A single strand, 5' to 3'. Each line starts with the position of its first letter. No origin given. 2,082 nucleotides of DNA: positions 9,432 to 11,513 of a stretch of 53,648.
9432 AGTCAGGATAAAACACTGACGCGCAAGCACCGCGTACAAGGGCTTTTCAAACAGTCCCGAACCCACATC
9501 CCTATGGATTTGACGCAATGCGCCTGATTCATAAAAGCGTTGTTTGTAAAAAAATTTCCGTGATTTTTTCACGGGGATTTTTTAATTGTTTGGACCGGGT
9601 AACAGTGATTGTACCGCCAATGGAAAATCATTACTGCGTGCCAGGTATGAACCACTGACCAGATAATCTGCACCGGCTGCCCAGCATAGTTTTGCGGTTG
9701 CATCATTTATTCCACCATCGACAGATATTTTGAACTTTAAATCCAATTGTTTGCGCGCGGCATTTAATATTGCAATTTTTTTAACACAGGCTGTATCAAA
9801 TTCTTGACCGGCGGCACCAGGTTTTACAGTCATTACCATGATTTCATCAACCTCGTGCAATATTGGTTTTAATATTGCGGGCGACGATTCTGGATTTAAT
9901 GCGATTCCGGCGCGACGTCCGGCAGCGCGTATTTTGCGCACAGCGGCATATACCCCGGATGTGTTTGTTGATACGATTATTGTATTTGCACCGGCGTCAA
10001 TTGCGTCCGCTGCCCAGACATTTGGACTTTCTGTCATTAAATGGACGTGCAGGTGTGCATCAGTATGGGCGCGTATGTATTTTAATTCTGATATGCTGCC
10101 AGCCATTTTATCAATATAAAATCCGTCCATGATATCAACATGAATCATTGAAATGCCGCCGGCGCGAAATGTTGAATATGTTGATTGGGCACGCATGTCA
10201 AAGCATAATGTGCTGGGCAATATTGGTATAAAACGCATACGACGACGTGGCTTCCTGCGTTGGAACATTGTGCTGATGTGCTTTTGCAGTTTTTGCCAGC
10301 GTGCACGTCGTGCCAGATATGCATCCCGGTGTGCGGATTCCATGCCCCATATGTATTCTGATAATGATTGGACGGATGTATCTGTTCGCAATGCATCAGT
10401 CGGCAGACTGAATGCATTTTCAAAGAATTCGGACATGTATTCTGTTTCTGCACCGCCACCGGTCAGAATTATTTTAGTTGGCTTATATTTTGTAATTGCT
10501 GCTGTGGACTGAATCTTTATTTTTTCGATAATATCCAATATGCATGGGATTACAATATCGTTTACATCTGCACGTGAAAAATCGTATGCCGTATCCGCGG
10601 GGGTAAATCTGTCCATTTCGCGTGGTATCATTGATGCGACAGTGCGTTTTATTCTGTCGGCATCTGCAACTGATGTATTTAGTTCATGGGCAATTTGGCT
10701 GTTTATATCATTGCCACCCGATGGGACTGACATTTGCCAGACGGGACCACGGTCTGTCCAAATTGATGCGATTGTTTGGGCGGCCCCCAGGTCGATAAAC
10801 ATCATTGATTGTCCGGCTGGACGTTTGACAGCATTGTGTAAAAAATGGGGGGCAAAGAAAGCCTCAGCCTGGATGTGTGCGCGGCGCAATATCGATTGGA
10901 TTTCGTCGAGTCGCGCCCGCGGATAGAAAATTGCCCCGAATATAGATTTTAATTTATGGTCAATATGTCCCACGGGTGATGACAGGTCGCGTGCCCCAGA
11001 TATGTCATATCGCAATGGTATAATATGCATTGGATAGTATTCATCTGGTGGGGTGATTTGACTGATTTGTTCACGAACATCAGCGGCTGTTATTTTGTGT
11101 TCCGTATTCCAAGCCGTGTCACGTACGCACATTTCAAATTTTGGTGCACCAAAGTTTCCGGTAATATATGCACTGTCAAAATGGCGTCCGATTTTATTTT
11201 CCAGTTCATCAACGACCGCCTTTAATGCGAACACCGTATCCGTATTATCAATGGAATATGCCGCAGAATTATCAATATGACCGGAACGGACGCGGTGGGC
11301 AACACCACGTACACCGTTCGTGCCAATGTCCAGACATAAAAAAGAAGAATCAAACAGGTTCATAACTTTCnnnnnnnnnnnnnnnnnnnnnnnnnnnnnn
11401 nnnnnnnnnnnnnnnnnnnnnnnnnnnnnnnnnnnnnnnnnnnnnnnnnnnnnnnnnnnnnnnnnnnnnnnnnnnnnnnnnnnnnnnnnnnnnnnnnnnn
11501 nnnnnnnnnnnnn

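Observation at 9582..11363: FtsA fused in frame to a complete ribulose-phosphate 3-epimerase-like barrel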

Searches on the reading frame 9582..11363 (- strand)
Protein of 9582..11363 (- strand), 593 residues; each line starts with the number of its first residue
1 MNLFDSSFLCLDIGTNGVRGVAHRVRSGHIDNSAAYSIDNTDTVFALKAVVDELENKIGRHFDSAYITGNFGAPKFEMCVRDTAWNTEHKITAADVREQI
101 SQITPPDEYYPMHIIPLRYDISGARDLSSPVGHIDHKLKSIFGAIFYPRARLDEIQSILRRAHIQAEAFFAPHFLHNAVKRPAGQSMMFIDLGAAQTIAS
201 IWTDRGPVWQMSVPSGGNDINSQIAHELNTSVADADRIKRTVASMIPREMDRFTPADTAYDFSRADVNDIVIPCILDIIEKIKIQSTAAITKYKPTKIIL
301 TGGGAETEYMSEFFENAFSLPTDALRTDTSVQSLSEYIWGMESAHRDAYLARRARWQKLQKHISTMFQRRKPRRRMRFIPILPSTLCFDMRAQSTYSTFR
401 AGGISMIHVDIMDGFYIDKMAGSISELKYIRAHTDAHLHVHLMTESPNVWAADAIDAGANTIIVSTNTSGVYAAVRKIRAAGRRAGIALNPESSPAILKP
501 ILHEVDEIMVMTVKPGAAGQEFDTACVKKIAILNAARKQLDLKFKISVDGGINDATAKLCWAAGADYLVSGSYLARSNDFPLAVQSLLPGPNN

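Call 3: search_protein_families(library=pfam, proteins=[window:9582-11363:-], max_evalue=1)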
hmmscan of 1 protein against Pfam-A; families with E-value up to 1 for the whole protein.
window:9582-11363:- (593 aa): 7 families
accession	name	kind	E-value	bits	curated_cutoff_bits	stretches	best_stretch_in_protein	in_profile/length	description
PF00834.25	Ribul_P_3_epim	-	8.2e-42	143.3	21.1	1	383-574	4-197/198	Ribulose-phosphate 3 epimerase family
PF14450.12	FtsA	-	1.9e-09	38.4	31.8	1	189-323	2-108/127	Cell division protein FtsA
PF11104.14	PilM_2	-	0.00024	20.6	27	1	183-323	178-303/340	Type IV pilus assembly protein PilM;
PF06723.19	MreB_Mbl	-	0.0024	17.2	27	1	185-323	145-302/327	MreB/Mbl protein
PF02491.25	SHS2_FTSA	-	0.007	17.1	25.4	1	89-139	19-72/79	SHS2 domain inserted in FTSA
PF00478.31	IMPDH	-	0.046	13.2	25.6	1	456-581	114-246/345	IMP dehydrogenase / GMP reductase domain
PF25216.1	Volactin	-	0.086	12.7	35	1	190-241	171-222/321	Volactin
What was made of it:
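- On FtsA: Pfam PF14450 is met (38.4 against 31.8; call 3).
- On Ribulose-phosphate 3-epimerase (Rpe, PF00834): Pfam E 8e-42 covers model positions 4-197 of 198 (call 3).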

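Call 4: search_protein_families(library=ncbifam, proteins=[window:9582-11363:-], max_evalue=1)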
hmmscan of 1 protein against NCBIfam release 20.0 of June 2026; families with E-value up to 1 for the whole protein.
window:9582-11363:- (593 aa): 20 families
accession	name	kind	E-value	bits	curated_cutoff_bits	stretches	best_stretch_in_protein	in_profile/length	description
NF004076.0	PRK05581.1-4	subfamily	3e-49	167.3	165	1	381-581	7-209/221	ribulose-phosphate 3-epimerase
TIGR01163.1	rpe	equivalog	2.7e-43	147.8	212.6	1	383-587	4-210/211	ribulose-phosphate 3-epimerase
NF007266.0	PRK09722.1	equivalog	5.3e-39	134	271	1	381-572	5-198/230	D-allulose 6-phosphate 3-epimerase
NF005944.0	PRK08005.1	equivalog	1.9e-19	69.7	376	1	404-581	27-201/210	ribulose-phosphate 3 epimerase family protein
TIGR01174.1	ftsA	equivalog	7.5e-17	61.5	175.85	1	36-337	44-356/371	cell division protein FtsA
NF005986.0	PRK08091.1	equivalog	7e-13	49.1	264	1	395-580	30-216/229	ribulose-phosphate 3-epimerase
NF045709.1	Amuc_1101_fam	equivalog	1.2e-12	47.5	650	2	152-241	141-233/608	Amuc_1101 family PilM-like pilus complex protein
TIGR01175.1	pilM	subfamily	1.9e-06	27.2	133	1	180-324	186-312/348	type IV pilus assembly protein PilM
NF005442.0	PRK07028.1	equivalog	7.6e-05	21.5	593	1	454-581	77-200/430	bifunctional hexulose-6-phosphate synthase/ribonuclease regulator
NF010386.0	PRK13813.1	equivalog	0.00019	21.1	208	1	438-581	61-203/216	orotidine 5'-phosphate decarboxylase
NF010658.0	PRK14057.1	equivalog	0.00031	20.3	530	1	406-578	48-228/254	epimerase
NF011660.0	PRK15080.1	equivalog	0.00046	19.5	182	1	269-322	202-255/277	ethanolamine utilization protein EutJ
NF007009.0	PRK09472.1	equivalog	0.0018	17.4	409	1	103-241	119-260/420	cell division protein FtsA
TIGR03128.2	RuMP_HxlA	equivalog_domain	0.0019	17.9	200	1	452-579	69-193/205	3-hexulose-6-phosphate synthase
NF009833.0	PRK13307.1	equivalog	0.019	13.9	274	1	448-588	240-376/392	bifunctional 5,6,7,8-tetrahydromethanopterin hydro-lyase/3-hexulose-6-phosphate synthase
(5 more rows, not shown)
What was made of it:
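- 9600..10232 (-): Rpe (beta/alpha)8 barrel, residues 378-588. It has Ser384, the metal/catalytic tetrad His408, Asp410, His441 and Asp549, the Met cushion (412, 443, 510/512), and the phosphate-binding segments P515-G-A-A-G-Q, D549-G-G and G571-S. Pfam E 8e-42 and NF004076 167 bits (calls 3, 4).
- On FtsA: 61.5 bits against a cutoff of 175.85 (call 4).
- Checked: TIGR01174 (ftsA), E 7.5e-17 over residues 36-337, which is below its equivalog cutoff (calls 3, 4).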

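Call 6: find_homologous_proteins(query=window:9582-11363:-, max_evalue=0.00001)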
Query window:9582-11363:- (593 aa): 796 proteins with E <= 0.00001 among 8000 candidates; the best 120 are listed.
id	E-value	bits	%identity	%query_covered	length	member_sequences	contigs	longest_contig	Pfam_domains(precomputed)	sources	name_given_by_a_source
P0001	0.0e+0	1350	100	100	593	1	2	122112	PF14450.13,PF00834.26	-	-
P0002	0.0e+0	1287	95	100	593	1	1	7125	PF14450.13,PF00834.26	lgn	-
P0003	0.0e+0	1249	93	99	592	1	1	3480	PF14450.13,PF00834.26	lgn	-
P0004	0.0e+0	1190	88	100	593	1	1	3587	PF14450.13,PF00834.26,PF11104.15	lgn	-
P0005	0.0e+0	1150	85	100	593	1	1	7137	PF14450.13,PF00834.26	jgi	-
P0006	0.0e+0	1125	84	100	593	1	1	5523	PF14450.13,PF00834.26,PF11104.15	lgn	-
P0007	0.0e+0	1098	81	100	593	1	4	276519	PF14450.13,PF00834.26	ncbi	-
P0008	0.0e+0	1097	82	99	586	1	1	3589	PF14450.13,PF00834.26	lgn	-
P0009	0.0e+0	1089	81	100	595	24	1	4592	PF14450.13,PF00834.26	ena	-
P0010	0.0e+0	1073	80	100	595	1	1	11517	PF14450.13,PF00834.26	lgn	-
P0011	2.6e-284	962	74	99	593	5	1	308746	PF14450.13,PF00834.26,PF11104.15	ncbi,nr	ncbi:MAG: ribulose-phosphate 3-epimerase [Muribaculaceae bacterium]|nr:ribulose-phosphate 3-epimeras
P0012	9.6e-270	914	68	99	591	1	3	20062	PF14450.13,PF00834.26,PF11104.15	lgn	-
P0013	2.6e-262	890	66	99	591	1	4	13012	PF14450.13,PF00834.26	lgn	-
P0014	6.9e-261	885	65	99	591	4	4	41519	PF06723.20,PF14450.13,PF00834.26,PF11104.15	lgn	-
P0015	7.8e-261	885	65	100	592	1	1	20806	PF14450.13,PF00834.26,PF11104.15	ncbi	-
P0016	1.4e-258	877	65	100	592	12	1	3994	PF14450.13,PF00834.26,PF11104.15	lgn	-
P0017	3.7e-258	876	65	99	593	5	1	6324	PF14450.13,PF00834.26,PF11104.15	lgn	-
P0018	4.6e-258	876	65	99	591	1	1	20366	PF14450.13,PF00834.26,PF11104.15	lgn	-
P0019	5.8e-258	875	64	100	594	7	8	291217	PF14450.13,PF00834.26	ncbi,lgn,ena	-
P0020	1.7e-257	874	64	100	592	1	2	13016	PF14450.13,PF00834.26,PF11104.15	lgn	-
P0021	4.7e-257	872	64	100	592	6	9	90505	PF14450.13,PF00834.26,PF11104.15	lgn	-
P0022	4.8e-257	872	64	100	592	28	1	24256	PF06723.20,PF14450.13,PF00834.26,PF11104.15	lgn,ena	-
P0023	6.8e-257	872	64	99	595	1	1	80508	PF14450.13,PF00834.26,PF11104.15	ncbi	-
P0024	7.1e-257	872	64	99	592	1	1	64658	PF06723.20,PF14450.13,PF00834.26,PF11104.15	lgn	-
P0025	1.1e-256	871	64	100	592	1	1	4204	PF14450.13,PF00834.26,PF11104.15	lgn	-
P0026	1.2e-256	871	66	99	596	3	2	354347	PF14450.13,PF00834.26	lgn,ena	-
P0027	1.7e-256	870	63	100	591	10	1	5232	PF14450.13,PF00834.26,PF11104.15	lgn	-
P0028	1.8e-256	870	64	100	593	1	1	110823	PF14450.13,PF00834.26,PF11104.15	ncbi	-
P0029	2.1e-256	870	65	99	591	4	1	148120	PF14450.13,PF00834.26,PF11104.15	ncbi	-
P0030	2.9e-256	870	64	100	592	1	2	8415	PF14450.13,PF00834.26,PF11104.15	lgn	-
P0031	6.6e-256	868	64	100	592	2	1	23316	PF14450.13,PF00834.26,PF11104.15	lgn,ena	-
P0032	6.9e-256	868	64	99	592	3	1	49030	PF14450.13,PF00834.26,PF11104.15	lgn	-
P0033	2.6e-254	863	63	100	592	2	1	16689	PF14450.13,PF00834.26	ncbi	-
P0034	3.8e-254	863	64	99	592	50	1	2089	PF06723.20,PF14450.13,PF00834.26,PF11104.15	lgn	-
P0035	5.3e-254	862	64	100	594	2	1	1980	PF14450.13,PF00834.26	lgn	-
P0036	9.2e-254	861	65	99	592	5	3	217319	PF14450.13,PF00834.26,PF11104.15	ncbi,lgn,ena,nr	ncbi:MAG: ribulose-phosphate 3-epimerase [Alphaproteobacteria bacterium]|nr:ribulose-phosphate 3-epi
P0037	2.9e-253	860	64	99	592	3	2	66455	PF14450.13,PF00834.26,PF11104.15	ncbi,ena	-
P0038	3.9e-253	859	64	99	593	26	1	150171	PF06723.20,PF14450.13,PF00834.26,PF11104.15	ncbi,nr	ncbi:MAG: ribulose-phosphate 3-epimerase [Alphaproteobacteria bacterium]|nr:ribulose-phosphate 3-epi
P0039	5.7e-253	859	65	100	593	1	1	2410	PF14450.13,PF00834.26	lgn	-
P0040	3.3e-252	856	63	99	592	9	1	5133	PF14450.13,PF00834.26,PF11104.15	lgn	-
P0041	4.3e-252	856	63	99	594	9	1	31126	PF06723.20,PF14450.13,PF00834.26,PF11104.15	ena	-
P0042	6.4e-252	855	63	99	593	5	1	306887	PF06723.20,PF14450.13,PF00834.26,PF11104.15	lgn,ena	-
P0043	8.8e-252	855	63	100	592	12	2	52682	PF14450.13,PF00834.26,PF11104.15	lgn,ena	-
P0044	9.6e-252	855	64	99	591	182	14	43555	PF14450.13,PF00834.26,PF11104.15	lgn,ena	-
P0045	1.7e-251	854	64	99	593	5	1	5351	PF14450.13,PF00834.26,PF11104.15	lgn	-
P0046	3.6e-251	853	64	100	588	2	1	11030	PF14450.13,PF00834.26,PF11104.15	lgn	-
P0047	4.8e-251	852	64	99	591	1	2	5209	PF14450.13,PF00834.26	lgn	-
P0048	1.4e-250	851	62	100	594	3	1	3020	PF14450.13,PF00834.26,PF11104.15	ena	-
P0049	9.3e-250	848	63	99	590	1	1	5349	PF06723.20,PF14450.13,PF00834.26,PF11104.15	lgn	-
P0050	9.5e-250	848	63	99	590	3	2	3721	PF06723.20,PF14450.13,PF00834.26,PF11104.15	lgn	-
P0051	1.3e-249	848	62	100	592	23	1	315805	PF14450.13,PF00834.26,PF11104.15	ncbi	-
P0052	1.3e-249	848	63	100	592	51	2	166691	PF14450.13,PF00834.26,PF11104.15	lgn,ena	-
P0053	2.2e-249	847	63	100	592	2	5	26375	PF14450.13,PF00834.26,PF11104.15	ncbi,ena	-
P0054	2.3e-249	847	63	99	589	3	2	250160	PF06723.20,PF14450.13,PF00834.26,PF11104.15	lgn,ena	-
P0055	3.0e-249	847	63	99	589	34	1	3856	PF14450.13,PF00834.26,PF11104.15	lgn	-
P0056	5.1e-249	846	63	99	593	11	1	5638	PF06723.20,PF14450.13,PF00834.26,PF11104.15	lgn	-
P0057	5.1e-249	846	63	99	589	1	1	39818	PF14450.13,PF00834.26,PF11104.15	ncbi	-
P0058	7.5e-249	845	63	100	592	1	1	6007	PF14450.13,PF00834.26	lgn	-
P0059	1.1e-248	845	63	99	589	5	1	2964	PF14450.13,PF00834.26,PF11104.15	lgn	-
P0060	1.1e-248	845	63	99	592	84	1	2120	PF14450.13,PF00834.26,PF11104.15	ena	-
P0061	1.3e-248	844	63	99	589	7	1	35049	PF14450.13,PF00834.26,PF11104.15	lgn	-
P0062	5.7e-248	842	63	99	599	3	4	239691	PF14450.13,PF00834.26,PF11104.15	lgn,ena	-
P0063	1.0e-247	841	62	99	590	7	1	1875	PF14450.13,PF00834.26,PF11104.15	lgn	-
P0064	1.5e-247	841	63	99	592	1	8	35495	PF14450.13,PF00834.26,PF11104.15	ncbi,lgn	-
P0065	3.6e-247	840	62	99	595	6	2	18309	PF14450.13,PF00834.26,PF11104.15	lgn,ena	-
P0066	5.3e-247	839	61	100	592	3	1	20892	PF14450.13,PF00834.26,PF11104.15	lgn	-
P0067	6.1e-247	839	62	99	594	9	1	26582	PF14450.13,PF00834.26,PF11104.15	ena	-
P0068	9.2e-247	838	62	99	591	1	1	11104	PF14450.13,PF00834.26,PF11104.15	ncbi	-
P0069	9.6e-247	838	63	99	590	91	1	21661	PF14450.13,PF00834.26,PF11104.15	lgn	-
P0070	1.7e-246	837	63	99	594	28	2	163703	PF14450.13,PF00834.26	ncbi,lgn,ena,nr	ncbi:MAG: ribulose-phosphate 3-epimerase [Alphaproteobacteria bacterium]|nr:ribulose-phosphate 3-epi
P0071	1.8e-246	837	61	99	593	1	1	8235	PF14450.13,PF00834.26,PF11104.15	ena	-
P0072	2.4e-246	837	62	99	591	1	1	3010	PF14450.13,PF00834.26,PF11104.15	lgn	-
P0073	2.6e-246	837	62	100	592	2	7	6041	PF14450.13,PF00834.26,PF11104.15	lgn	-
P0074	3.3e-246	836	63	99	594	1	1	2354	PF14450.13,PF00834.26,PF11104.15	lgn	-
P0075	3.3e-246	836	61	99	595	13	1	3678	PF14450.13,PF00834.26,PF11104.15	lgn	-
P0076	5.2e-246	836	61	100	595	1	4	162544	PF14450.13,PF00834.26,PF11104.15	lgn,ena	-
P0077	9.5e-246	835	63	99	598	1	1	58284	PF14450.13,PF00834.26,PF11104.15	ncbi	-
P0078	1.2e-245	835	62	99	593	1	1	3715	PF14450.13,PF00834.26,PF11104.15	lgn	-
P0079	1.4e-245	834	62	99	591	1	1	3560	PF14450.13,PF00834.26,PF11104.15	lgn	-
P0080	1.4e-245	834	61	99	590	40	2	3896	PF14450.13,PF00834.26,PF11104.15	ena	-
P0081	1.5e-245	834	61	99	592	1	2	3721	PF14450.13,PF00834.26,PF11104.15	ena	-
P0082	1.6e-245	834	60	99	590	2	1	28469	PF14450.13,PF00834.26,PF11104.15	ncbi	-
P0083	2.1e-245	834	61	99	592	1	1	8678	PF14450.13,PF00834.26,PF11104.15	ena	-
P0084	2.1e-245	834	62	99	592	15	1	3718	PF14450.13,PF00834.26,PF11104.15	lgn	-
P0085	2.8e-245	833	61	99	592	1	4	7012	PF14450.13,PF00834.26,PF11104.15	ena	-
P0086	2.8e-245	833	61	99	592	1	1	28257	PF14450.13,PF00834.26,PF11104.15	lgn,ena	-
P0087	2.9e-245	833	61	99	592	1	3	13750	PF14450.13,PF00834.26,PF11104.15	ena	-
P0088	3.0e-245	833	63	99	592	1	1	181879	PF14450.13,PF00834.26,PF11104.15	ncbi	-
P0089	3.3e-245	833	62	99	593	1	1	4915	PF14450.13,PF00834.26,PF11104.15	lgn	-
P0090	3.7e-245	833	61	99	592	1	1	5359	PF14450.13,PF00834.26,PF11104.15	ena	-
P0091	3.8e-245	833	61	99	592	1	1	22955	PF14450.13,PF00834.26,PF11104.15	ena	-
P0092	3.8e-245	833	61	99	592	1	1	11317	PF14450.13,PF00834.26,PF11104.15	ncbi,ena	-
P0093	3.9e-245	833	61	99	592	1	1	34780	PF14450.13,PF00834.26,PF11104.15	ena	-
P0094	3.9e-245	833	61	99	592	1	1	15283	PF14450.13,PF00834.26,PF11104.15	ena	-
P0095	4.9e-245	833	61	99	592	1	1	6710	PF14450.13,PF00834.26,PF11104.15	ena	-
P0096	5.3e-245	832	61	99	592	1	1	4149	PF14450.13,PF00834.26,PF11104.15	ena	-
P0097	5.3e-245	832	61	99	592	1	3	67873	PF14450.13,PF00834.26,PF11104.15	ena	-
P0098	5.4e-245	832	61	99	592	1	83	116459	PF14450.13,PF00834.26,PF11104.15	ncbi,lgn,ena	-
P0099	5.5e-245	832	61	99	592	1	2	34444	PF14450.13,PF00834.26,PF11104.15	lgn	-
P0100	5.5e-245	832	62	99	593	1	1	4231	PF14450.13,PF00834.26,PF11104.15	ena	-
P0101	5.6e-245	832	61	99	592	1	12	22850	PF14450.13,PF00834.26,PF11104.15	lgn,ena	-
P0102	6.5e-245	832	62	99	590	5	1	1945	PF14450.13,PF00834.26,PF11104.15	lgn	-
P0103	6.8e-245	832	61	99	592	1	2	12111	PF14450.13,PF00834.26,PF11104.15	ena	-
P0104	6.9e-245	832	63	99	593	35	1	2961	PF14450.13,PF00834.26,PF11104.15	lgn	-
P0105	7.0e-245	832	61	99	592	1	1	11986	PF14450.13,PF00834.26,PF11104.15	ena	-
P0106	7.0e-245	832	61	99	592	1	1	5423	PF14450.13,PF00834.26,PF11104.15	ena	-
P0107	7.1e-245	832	61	99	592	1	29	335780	PF14450.13,PF00834.26,PF11104.15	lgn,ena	-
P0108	7.3e-245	832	61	99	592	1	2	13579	PF14450.13,PF00834.26,PF11104.15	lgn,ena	-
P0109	7.3e-245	832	61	99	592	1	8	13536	PF14450.13,PF00834.26,PF11104.15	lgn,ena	-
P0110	7.4e-245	832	61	99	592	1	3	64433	PF14450.13,PF00834.26,PF11104.15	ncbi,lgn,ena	-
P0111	7.4e-245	832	61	99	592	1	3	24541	PF14450.13,PF00834.26,PF11104.15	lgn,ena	-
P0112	7.4e-245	832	61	99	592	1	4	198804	PF14450.13,PF00834.26,PF11104.15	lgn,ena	-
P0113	7.5e-245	832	61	99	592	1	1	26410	PF14450.13,PF00834.26,PF11104.15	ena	-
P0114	7.5e-245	832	61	99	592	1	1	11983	PF14450.13,PF00834.26,PF11104.15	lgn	-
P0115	7.8e-245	832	61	99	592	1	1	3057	PF14450.13,PF00834.26,PF11104.15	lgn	-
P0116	8.2e-245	832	61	99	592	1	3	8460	PF14450.13,PF00834.26,PF11104.15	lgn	-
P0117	8.9e-245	832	61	99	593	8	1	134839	PF14450.13,PF00834.26,PF11104.15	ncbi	-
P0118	9.0e-245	832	64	99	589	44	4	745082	PF14450.13,PF00834.26,PF11104.15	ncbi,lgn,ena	-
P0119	9.7e-245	832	61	99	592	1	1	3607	PF14450.13,PF00834.26,PF11104.15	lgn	-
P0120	9.7e-245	832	61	99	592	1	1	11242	PF14450.13,PF00834.26,PF11104.15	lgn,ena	-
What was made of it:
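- More than 120 full-length relatives of about 590 aa at 60-95% identity carry both Pfam domains and come from NCBI, ENA, JGI and Logan (call 6). The sequence match to FtsA models is weak: TIGR01174 is below its cutoff, and PilM_2 and MreB Pfam models also hit the C-terminal part (calls 3, 4, 6).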

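Call 9: find_related_loci(query=window:9582-11363:-, collection=genome_contigs, flank=10000)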
Query window:9582-11363:- (593 aa) in genome_contigs; peptide patterns used: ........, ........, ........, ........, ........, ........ (x = any residue, [..] = any of these).
460 stretches matched a pattern; 291 encode a relative of the query (tblastn E <= 1e-3); the best 80 are kept; 80 distinct loci.
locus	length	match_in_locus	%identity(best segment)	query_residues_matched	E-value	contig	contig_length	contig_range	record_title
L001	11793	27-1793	81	1-589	0e+0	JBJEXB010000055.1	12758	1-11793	MAG: Candidatus Enterousia sp. isolate SARD02_bin.047 NODE_3233_length_12758_cov_5.477368, whole genome shotgun sequence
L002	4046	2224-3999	73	1-593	0e+0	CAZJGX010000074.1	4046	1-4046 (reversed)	MAG TPA_asm: uncultured Muribaculaceae bacterium isolate SRP199465_co1_153 genome assembly, contig: NODE_58307_length_40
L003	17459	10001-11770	63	1-591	0e+0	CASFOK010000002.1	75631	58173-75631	uncultured proteobacterium isolate SI.B28.metabat-bins.76 genome assembly, contig: SI.B28.metabat-bins.76.fa_k141_21636,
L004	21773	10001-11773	65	1-592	0e+0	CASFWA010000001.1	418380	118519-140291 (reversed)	uncultured proteobacterium isolate A86_L4_360360_idba_bin.28 genome assembly, contig: A86_L4_360360_idba_bin.28.fa_scaff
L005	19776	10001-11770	63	1-591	0e+0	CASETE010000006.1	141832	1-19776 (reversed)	uncultured proteobacterium isolate SI.O98.metabat-bins.90 genome assembly, contig: SI.O98.metabat-bins.90.fa_k141_146164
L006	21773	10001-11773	65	1-592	0e+0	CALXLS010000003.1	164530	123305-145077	MAG: uncultured Alphaproteobacteria bacterium isolate BRZ_DL__bin85 genome assembly, contig: BRZ_DL__NODE_110_length_164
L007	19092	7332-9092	64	1-588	0e+0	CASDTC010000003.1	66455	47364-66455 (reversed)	uncultured proteobacterium isolate T11_L1_319319_idba_bin.126 genome assembly, contig: T11_L1_319319_idba_bin.126.fa_sca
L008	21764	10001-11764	64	1-588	0e+0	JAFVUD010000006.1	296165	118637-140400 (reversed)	MAG: Alphaproteobacteria bacterium isolate RGIG5397 Sheep_Colon-3__c938145, whole genome shotgun sequence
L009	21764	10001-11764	65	1-589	0e+0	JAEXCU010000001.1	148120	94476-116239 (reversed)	MAG: Proteobacteria bacterium isolate OH_HBB_125 k127_604903, whole genome shotgun sequence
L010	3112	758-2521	63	1-588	0e+0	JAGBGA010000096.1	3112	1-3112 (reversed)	MAG: Alphaproteobacteria bacterium isolate RGIG9085 Water_deer_Rectum.Co__c1179242, whole genome shotgun sequence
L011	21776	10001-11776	64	1-593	0e+0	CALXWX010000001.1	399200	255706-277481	MAG: uncultured Alphaproteobacteria bacterium isolate BRZ_EC__bin9 genome assembly, contig: BRZ_EC__NODE_9_length_399200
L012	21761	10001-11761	63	1-588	0e+0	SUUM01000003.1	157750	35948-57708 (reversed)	MAG: Alphaproteobacteria bacterium isolate SIG46 NODE_437_length_157750_cov_7.310304, whole genome shotgun sequence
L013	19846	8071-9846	63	1-593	0e+0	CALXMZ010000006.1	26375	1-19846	MAG: uncultured Alphaproteobacteria bacterium isolate E02__bin298 genome assembly, contig: E02__k127_5117553, whole geno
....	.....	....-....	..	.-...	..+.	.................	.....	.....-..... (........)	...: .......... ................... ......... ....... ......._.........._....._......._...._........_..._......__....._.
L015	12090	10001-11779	63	1-588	0e+0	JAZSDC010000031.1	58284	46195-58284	MAG: Candidatus Enterousia sp. isolate T1900044601_TS20190067.MAGScoT_cleanbin_000040 SGB_692_k141_1836406, whole genome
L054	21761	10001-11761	60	1-588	0e+0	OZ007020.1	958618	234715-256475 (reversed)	MAG: uncultured Alphaproteobacteria bacterium isolate 6730_HET_VAC_contig_11916_metaflye_circ MAG genome assembly, chrom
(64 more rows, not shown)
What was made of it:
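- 291 GTDB species-representative genomes encode a relative (call 9).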
